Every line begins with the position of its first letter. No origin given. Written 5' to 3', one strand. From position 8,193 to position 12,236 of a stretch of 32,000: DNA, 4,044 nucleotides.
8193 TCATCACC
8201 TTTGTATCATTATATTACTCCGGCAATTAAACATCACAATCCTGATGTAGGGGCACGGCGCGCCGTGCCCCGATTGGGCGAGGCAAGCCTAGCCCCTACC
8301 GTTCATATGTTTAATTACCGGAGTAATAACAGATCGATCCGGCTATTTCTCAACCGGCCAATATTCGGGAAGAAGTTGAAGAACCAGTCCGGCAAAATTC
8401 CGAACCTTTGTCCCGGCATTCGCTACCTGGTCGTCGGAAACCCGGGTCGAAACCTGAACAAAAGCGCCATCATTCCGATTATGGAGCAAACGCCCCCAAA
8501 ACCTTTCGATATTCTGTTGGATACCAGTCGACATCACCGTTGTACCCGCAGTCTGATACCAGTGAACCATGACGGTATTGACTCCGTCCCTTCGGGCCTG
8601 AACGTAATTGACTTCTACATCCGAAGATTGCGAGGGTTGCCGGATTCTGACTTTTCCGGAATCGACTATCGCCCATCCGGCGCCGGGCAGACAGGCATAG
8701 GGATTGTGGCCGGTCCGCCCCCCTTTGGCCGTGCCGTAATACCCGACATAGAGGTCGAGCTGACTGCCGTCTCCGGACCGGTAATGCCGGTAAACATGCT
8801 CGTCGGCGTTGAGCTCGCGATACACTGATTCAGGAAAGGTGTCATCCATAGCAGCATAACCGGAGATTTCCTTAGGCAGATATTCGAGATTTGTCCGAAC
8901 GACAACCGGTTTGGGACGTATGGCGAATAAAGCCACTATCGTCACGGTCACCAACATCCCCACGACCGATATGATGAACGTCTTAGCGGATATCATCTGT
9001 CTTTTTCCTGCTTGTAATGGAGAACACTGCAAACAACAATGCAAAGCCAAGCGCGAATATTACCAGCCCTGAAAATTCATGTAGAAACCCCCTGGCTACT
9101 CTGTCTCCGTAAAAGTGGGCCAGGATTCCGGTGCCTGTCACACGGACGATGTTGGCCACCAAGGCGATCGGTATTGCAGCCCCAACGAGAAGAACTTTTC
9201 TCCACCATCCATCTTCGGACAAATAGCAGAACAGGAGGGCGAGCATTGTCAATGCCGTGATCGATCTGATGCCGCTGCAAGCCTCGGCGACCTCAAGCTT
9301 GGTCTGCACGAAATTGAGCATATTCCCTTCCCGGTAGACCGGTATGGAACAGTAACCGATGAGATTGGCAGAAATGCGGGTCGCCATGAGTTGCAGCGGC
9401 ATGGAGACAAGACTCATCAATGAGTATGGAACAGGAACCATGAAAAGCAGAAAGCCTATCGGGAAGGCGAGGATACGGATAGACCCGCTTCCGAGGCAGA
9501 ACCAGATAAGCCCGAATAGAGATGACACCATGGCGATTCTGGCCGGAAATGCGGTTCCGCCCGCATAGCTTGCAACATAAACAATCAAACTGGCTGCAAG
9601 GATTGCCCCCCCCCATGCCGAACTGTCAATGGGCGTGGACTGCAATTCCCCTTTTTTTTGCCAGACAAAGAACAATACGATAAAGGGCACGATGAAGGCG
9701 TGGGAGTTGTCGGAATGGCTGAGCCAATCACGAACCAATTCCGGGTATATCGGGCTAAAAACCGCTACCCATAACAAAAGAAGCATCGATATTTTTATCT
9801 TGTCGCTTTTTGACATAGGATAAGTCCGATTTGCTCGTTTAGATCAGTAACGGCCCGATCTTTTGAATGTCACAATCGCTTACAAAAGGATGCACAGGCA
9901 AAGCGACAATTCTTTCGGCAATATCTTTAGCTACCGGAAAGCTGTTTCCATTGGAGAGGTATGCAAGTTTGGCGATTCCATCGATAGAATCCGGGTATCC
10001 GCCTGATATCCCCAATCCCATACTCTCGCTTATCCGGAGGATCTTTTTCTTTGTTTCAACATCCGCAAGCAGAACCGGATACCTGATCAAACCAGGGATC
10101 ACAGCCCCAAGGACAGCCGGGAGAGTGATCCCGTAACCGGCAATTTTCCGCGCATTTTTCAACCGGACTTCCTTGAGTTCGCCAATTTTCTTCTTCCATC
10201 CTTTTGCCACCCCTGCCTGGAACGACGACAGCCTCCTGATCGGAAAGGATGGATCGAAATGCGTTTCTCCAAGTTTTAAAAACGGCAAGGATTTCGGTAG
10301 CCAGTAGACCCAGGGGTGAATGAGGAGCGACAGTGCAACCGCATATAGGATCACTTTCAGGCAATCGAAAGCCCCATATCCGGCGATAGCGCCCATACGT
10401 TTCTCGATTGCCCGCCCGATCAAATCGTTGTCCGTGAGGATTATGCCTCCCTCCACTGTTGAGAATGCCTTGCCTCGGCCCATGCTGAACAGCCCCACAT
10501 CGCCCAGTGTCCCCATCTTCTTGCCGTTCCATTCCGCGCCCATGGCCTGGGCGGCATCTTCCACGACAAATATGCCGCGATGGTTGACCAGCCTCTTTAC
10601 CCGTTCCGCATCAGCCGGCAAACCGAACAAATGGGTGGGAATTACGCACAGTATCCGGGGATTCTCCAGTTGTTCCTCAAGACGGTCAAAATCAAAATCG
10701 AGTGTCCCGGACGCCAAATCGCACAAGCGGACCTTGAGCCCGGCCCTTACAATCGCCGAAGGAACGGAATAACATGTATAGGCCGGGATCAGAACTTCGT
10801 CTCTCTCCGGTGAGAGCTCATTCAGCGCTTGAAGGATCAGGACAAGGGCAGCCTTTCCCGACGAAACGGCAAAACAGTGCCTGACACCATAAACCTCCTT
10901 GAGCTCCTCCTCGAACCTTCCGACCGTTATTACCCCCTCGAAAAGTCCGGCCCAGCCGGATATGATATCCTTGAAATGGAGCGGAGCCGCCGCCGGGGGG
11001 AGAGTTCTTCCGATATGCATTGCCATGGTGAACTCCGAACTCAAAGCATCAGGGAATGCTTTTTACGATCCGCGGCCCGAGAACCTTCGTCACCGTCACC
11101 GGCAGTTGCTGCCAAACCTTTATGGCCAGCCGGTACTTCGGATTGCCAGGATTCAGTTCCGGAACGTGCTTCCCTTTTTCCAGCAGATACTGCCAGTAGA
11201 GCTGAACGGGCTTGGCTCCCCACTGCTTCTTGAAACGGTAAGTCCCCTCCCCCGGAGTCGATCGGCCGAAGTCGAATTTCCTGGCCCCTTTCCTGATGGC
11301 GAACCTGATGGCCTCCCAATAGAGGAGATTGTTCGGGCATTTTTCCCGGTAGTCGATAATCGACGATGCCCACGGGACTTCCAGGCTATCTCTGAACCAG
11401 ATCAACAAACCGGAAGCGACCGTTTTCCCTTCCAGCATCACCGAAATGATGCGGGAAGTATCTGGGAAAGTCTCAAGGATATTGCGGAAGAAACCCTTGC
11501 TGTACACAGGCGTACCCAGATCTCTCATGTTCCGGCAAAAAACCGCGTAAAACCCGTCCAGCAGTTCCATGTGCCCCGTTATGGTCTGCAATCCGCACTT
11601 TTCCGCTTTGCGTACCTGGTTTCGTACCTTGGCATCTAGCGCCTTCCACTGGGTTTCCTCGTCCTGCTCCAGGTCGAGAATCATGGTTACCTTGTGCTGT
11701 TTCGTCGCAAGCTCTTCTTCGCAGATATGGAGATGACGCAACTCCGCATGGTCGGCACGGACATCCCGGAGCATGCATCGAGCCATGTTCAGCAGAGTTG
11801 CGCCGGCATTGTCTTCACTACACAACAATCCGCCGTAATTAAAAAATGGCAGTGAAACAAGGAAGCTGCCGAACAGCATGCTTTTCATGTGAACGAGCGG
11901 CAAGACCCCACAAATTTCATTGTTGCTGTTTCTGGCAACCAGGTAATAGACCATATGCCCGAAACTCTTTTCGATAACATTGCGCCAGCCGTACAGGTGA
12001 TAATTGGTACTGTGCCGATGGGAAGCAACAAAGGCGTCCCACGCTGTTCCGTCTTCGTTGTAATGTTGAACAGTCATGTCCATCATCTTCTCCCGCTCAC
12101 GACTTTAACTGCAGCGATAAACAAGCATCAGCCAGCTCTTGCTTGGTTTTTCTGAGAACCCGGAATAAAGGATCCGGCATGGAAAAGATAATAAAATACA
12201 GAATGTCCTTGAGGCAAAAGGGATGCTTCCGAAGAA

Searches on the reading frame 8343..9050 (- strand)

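Call 58: search_protein_families(library=ncbifam, proteins=[window:8343-9050:-], max_evalue=0.00001)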
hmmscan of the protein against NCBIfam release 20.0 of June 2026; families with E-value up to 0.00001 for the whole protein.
window:8343-9050:- (235 aa): 5 families
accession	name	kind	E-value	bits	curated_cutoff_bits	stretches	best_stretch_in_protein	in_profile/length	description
TIGR04152.1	exosort_VPLPA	exception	2e-30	106.3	400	1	18-232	271-486/486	VPLPA-CTERM-specific exosortase XrtD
TIGR02914.1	EpsI_fam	equivalog_domain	8.9e-29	100.2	42.8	1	76-220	22-163/174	exosortase C-terminal domain/associated protein EpsI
NF038142.1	exosort_XrtW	exception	5.7e-24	84.3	425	1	21-229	293-492/494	exosortase W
NF045608.2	EpsI_type_V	exception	2.1e-11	43.6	228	1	58-220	39-201/218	exosortase-associated protein EpsI, V-type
NF045609.1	EpsI_type_B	exception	3e-09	36.6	220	1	33-210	10-195/221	exosortase-associated protein EpsI, B-type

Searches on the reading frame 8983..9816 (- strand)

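Call 58: search_protein_families(library=ncbifam, proteins=[window:8983-9816:-], max_evalue=0.00001)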
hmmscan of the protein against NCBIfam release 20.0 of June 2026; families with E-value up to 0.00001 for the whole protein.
window:8983-9816:- (277 aa): 16 families
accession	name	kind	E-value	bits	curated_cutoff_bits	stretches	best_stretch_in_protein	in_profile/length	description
TIGR03109.2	exosort_XrtA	exception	2.6e-66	223.7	208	1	10-267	4-258/261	exosortase A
NF038142.1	exosort_XrtW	exception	5.2e-64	216.4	425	1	8-274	4-271/494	exosortase W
TIGR04152.1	exosort_VPLPA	exception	3.2e-60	204.6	400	1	30-267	3-241/486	VPLPA-CTERM-specific exosortase XrtD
TIGR02602.1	8TM_EpsH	subfamily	1.7e-55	188.2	105.55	1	28-264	1-236/241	exosortase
NF035943.2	exosort_XrtV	exception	1.1e-44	152.7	313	1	11-265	7-263/270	exosortase V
TIGR03113.1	exosort_XrtB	exception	3.8e-41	141.5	275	1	13-267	5-263/268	exosortase B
TIGR04151.1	exosort_VPDSG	exception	1.5e-28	100.1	300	1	13-270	34-301/306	VPDSG-CTERM-specific exosortase XrtC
TIGR04178.1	exo_archaeo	signature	1.5e-22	79.7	23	1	174-268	1-95/97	exosortase/archaeosortase family protein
TIGR04156.1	cyanoexo_CrtB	exception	1.2e-11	44.7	300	1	19-261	13-260/280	cyanoexosortase B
TIGR04476.1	exosort_XrtN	exception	2.6e-11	43.3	200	1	26-265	16-243/406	exosortase N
TIGR03763.1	cyanoexo_CrtA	exception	1.7e-10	40.9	150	1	12-266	7-256/260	cyanoexosortase A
NF033464.1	cyanoexo_CrtC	exception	5.6e-10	39.2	225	1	17-265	15-268/278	cyanoexosortase C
TIGR03762.1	archaeo_artC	exception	1.8e-09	37.8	100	1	48-265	73-271/274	archaeosortase C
NF033770.1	exosort_XrtT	exception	1.3e-07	30.5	250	1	26-266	18-265/472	exosortase T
TIGR04199.1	exosort_xrtJ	exception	6.8e-07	28.6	200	1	31-227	23-230/522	exosortase J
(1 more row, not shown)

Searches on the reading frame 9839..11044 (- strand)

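Call 42: search_protein_families(library=ncbifam, proteins=[window:9839-11044:-], max_evalue=0.01)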
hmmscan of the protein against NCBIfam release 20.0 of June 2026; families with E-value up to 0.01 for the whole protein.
window:9839-11044:- (401 aa): 8 families
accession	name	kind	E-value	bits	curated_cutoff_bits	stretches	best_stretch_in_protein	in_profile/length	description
TIGR03588.1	PseC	equivalog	2.8e-28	98.9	423.5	1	40-210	31-204/380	UDP-4-amino-4,6-dideoxy-N-acetyl-beta-L-altrosamine transaminase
TIGR04181.1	NHT_00031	hypoth_equivalog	4e-28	98.3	420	1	41-210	32-214/359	LegC family aminotransferase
TIGR04427.1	PLP_DesI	equivalog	2e-27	96.3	650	1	41-210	54-218/390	dTDP-4-dehydro-6-deoxyglucose aminotransferase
NF008687.0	PRK11706.1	equivalog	2.7e-27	95.5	375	1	45-212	37-202/375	dTDP-4-amino-4,6-dideoxygalactose transaminase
NF008658.2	PRK11658.1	equivalog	6.3e-24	84.3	631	1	42-215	36-205/379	UDP-4-amino-4-deoxy-L-arabinose aminotransferase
TIGR02379.1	ECA_wecE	subfamily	1.4e-21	76.7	434.85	1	61-212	53-203/376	dTDP-4-amino-4,6-dideoxy-D-glucose transaminase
NF011936.0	PRK15407.1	equivalog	4.7e-21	75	423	1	42-214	64-245/440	lipopolysaccharide biosynthesis protein RfbH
NF005870.0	PRK07810.1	equivalog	0.0037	15.8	618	1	38-217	72-247/406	O-succinylhomoserine sulfhydrylase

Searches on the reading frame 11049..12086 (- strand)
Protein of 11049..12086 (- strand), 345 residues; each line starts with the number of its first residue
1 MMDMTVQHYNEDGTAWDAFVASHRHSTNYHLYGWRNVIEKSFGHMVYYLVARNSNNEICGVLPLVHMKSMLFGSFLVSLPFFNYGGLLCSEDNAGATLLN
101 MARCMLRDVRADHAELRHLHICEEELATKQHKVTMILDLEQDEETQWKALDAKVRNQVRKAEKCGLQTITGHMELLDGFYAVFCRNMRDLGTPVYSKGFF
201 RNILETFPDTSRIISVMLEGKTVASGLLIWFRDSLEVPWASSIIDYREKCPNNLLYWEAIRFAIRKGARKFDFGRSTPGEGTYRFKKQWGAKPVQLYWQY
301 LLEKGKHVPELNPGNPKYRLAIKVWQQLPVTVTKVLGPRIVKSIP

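Call 42: search_protein_families(library=ncbifam, proteins=[window:11049-12086:-], max_evalue=0.01)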
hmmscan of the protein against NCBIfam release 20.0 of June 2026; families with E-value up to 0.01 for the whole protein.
window:11049-12086:- (345 aa): 1 family
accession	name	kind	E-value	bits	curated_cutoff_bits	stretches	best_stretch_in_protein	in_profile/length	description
TIGR03019.1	pepcterm_femAB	equivalog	6.1e-121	403.5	260.35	1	15-345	2-330/330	FemAB family XrtA/PEP-CTERM system-associated protein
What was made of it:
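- On XrtA/PEP-CTERM FemAB (TIGR03019): The other window gene, 11049-12086, does meet it at 403.5 bits (call 42).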
